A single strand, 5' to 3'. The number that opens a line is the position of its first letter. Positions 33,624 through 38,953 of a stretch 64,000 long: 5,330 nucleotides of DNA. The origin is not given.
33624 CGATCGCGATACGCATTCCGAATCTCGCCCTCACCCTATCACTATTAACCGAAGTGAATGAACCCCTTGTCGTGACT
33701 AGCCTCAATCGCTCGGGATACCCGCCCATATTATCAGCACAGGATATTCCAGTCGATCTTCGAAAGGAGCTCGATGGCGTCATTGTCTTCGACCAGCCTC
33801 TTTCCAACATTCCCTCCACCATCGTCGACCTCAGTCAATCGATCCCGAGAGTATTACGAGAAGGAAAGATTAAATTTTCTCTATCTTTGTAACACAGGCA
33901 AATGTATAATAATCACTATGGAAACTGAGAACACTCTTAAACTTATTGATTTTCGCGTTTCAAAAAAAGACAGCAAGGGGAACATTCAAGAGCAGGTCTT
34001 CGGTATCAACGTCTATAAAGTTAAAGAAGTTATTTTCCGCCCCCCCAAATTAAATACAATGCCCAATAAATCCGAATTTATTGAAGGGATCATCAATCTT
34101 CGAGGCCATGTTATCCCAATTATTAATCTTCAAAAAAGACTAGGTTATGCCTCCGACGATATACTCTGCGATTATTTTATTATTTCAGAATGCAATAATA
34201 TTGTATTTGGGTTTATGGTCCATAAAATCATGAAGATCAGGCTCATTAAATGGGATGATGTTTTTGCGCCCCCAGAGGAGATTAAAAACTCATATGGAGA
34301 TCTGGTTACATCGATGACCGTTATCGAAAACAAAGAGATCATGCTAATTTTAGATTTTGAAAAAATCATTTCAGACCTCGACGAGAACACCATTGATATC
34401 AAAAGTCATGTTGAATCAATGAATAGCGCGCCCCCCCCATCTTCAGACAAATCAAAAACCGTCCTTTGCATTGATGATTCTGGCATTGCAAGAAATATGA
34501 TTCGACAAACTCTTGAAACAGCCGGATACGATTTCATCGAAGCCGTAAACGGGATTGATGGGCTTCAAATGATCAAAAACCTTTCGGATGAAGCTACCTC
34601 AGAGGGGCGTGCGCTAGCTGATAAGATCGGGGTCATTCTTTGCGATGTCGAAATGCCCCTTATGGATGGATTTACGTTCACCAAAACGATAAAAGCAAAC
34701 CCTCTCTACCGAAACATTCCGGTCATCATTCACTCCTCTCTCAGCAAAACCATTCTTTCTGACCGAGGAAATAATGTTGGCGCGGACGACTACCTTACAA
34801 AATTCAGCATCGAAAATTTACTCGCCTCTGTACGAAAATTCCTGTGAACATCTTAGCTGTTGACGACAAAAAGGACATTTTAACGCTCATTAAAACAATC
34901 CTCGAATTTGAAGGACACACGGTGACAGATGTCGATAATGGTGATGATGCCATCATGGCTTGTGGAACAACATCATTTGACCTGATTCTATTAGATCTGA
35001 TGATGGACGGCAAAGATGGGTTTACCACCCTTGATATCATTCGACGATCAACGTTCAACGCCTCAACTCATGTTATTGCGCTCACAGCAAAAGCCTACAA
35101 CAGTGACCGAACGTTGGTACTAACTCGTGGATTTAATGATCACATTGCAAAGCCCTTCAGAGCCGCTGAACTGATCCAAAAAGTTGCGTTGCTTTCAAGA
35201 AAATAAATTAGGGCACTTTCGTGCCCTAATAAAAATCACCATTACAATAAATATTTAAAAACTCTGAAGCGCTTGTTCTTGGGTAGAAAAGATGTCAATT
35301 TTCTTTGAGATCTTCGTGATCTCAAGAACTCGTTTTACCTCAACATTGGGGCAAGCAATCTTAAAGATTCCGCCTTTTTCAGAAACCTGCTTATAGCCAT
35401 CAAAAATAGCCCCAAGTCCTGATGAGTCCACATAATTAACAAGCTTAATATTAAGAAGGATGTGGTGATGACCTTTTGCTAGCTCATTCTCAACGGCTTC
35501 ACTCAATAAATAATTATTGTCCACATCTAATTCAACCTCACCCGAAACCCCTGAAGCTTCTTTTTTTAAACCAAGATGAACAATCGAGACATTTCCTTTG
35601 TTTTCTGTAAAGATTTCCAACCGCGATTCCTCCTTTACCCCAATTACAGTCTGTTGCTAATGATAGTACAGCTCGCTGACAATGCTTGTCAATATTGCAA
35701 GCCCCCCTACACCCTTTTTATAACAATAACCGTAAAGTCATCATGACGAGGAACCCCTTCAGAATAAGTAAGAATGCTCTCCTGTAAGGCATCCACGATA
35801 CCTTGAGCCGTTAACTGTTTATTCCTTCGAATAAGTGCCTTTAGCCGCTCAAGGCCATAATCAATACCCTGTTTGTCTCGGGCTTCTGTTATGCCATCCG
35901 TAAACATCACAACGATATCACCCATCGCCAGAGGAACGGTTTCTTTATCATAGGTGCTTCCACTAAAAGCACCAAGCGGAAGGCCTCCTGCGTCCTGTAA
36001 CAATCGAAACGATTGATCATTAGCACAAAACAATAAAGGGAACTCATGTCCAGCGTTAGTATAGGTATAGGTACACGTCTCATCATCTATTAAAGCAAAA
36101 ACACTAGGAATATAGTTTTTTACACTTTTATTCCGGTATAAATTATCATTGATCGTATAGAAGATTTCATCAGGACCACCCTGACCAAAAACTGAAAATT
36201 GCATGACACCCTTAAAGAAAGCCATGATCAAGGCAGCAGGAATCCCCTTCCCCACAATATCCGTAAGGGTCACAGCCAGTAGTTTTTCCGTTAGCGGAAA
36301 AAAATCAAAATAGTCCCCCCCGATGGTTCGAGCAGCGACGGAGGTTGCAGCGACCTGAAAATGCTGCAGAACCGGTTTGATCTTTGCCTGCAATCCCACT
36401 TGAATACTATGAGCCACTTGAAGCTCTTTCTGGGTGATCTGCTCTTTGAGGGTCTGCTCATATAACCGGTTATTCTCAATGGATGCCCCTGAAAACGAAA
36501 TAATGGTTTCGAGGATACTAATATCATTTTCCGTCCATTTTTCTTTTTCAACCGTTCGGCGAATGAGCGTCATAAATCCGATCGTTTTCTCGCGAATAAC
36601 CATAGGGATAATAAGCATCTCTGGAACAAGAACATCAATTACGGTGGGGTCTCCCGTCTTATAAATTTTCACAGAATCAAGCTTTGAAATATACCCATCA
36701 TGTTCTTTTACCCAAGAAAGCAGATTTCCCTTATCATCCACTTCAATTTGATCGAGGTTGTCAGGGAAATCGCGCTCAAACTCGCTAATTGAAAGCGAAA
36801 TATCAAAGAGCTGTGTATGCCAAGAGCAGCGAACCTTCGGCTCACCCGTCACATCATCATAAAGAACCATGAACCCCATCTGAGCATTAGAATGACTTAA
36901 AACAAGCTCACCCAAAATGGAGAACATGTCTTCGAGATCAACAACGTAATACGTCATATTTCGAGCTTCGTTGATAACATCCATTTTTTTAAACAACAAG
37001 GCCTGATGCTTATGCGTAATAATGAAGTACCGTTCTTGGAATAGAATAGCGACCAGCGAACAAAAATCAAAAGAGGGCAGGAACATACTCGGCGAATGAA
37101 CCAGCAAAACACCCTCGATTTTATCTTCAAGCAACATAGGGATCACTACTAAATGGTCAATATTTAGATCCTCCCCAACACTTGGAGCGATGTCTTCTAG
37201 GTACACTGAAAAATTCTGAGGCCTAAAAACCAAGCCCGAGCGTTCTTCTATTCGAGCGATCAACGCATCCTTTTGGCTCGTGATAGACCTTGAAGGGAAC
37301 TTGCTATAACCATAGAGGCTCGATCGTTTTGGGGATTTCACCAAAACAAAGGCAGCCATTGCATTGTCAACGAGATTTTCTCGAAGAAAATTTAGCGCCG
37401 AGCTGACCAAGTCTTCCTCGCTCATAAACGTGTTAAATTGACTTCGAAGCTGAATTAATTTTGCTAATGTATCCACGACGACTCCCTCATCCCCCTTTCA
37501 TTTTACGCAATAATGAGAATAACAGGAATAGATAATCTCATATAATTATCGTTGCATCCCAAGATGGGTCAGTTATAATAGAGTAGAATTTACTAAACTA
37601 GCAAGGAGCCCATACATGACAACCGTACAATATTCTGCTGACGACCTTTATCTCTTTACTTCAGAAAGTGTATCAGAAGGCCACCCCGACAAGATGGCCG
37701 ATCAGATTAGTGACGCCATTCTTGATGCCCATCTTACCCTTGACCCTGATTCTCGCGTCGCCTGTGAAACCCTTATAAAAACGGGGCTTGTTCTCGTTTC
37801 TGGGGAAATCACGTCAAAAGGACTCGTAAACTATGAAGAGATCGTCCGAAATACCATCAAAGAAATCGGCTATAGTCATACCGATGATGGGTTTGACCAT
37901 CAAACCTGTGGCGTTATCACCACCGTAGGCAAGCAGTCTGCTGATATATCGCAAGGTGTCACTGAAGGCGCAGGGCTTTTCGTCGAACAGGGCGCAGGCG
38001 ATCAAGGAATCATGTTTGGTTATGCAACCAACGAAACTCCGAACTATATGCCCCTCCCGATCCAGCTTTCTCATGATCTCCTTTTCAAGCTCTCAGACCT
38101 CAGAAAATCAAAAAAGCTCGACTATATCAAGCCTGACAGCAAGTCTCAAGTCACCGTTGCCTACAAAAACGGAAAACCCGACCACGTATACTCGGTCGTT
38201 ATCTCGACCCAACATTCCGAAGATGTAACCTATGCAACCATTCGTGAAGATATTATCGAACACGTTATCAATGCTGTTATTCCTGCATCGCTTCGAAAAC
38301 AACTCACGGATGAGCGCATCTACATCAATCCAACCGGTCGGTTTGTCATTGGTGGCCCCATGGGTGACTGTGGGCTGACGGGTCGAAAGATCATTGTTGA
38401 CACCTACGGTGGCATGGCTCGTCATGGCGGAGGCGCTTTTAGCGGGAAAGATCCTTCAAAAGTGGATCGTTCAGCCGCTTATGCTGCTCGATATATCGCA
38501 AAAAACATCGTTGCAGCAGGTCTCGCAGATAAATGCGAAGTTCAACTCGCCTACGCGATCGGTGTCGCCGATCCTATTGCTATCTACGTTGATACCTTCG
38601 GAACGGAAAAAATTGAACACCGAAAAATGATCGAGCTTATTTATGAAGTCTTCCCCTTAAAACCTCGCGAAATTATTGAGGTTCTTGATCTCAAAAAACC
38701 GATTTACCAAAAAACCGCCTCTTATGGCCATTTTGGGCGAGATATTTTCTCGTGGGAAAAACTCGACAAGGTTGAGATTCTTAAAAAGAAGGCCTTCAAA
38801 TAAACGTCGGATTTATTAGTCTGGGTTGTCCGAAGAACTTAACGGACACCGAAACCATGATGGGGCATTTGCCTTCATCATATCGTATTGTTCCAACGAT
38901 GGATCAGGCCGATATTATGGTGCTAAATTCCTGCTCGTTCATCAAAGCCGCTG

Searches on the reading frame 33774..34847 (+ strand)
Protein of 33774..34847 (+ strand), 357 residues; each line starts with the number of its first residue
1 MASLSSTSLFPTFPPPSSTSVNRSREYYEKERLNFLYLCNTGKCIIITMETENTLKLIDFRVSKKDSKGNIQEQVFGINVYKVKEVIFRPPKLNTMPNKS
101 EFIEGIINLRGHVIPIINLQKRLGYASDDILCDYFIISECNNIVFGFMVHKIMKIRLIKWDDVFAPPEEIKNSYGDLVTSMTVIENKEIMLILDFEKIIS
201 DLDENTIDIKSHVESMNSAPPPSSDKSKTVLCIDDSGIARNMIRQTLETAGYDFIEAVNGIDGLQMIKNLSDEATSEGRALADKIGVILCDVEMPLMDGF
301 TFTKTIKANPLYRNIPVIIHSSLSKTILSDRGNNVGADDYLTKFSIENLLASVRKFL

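Call 71: search_protein_families(library=pfam, proteins=[window:33774-34847:+], max_evalue=0.001)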
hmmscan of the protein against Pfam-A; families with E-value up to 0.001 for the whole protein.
window:33774-34847:+ (357 aa): 2 families
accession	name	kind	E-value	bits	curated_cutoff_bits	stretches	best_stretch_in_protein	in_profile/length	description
PF01584.24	CheW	-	4.2e-25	88.4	23.5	1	71-201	7-136/138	CheW-like domain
PF00072.30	Response_reg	-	3.7e-16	59.7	30.2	1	230-353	1-110/111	Response regulator receiver domain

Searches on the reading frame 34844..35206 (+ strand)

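Call 71: search_protein_families(library=pfam, proteins=[window:34844-35206:+], max_evalue=0.001)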
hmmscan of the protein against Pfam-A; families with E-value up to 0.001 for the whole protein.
window:34844-35206:+ (120 aa): 1 family
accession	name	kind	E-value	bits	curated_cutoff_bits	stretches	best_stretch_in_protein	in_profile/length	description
PF00072.30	Response_reg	-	2e-24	86.3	30.2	1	3-114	1-110/111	Response regulator receiver domain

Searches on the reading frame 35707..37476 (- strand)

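Call 36: search_protein_families(library=pfam, proteins=[window:35707-37476:-], max_evalue=0.001)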
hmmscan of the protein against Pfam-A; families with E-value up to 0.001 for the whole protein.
window:35707-37476:- (589 aa): 4 families
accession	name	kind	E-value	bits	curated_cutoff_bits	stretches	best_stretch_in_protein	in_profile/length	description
PF07228.17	SpoIIE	-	4.7e-42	144.5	25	1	399-588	4-191/192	Stage II sporulation protein E (SpoIIE)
PF13185.12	GAF_2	-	2.2e-06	28.4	28.6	0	180-327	3-129/136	GAF domain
PF01590.32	GAF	-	3.7e-05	24.7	22.4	0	286-327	89-127/133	GAF domain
PF13492.12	GAF_3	-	0.00026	21.9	27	0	246-325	50-119/129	GAF domain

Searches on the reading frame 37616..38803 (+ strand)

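Call 36: search_protein_families(library=pfam, proteins=[window:37616-38803:+], max_evalue=0.001)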
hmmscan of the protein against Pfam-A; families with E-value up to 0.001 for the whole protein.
window:37616-38803:+ (395 aa): 3 families
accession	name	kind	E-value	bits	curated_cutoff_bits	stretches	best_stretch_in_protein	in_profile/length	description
PF02773.21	S-AdoMet_synt_C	-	8.7e-71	236.7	25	1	245-382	1-138/138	S-adenosylmethionine synthetase, C-terminal domain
PF02772.21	S-AdoMet_synt_M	-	4.6e-47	159.5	29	1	124-243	1-120/120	S-adenosylmethionine synthetase, central domain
PF00438.25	S-AdoMet_synt_N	-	3.8e-42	143.3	33.1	1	12-109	2-99/99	S-adenosylmethionine synthetase, N-terminal domain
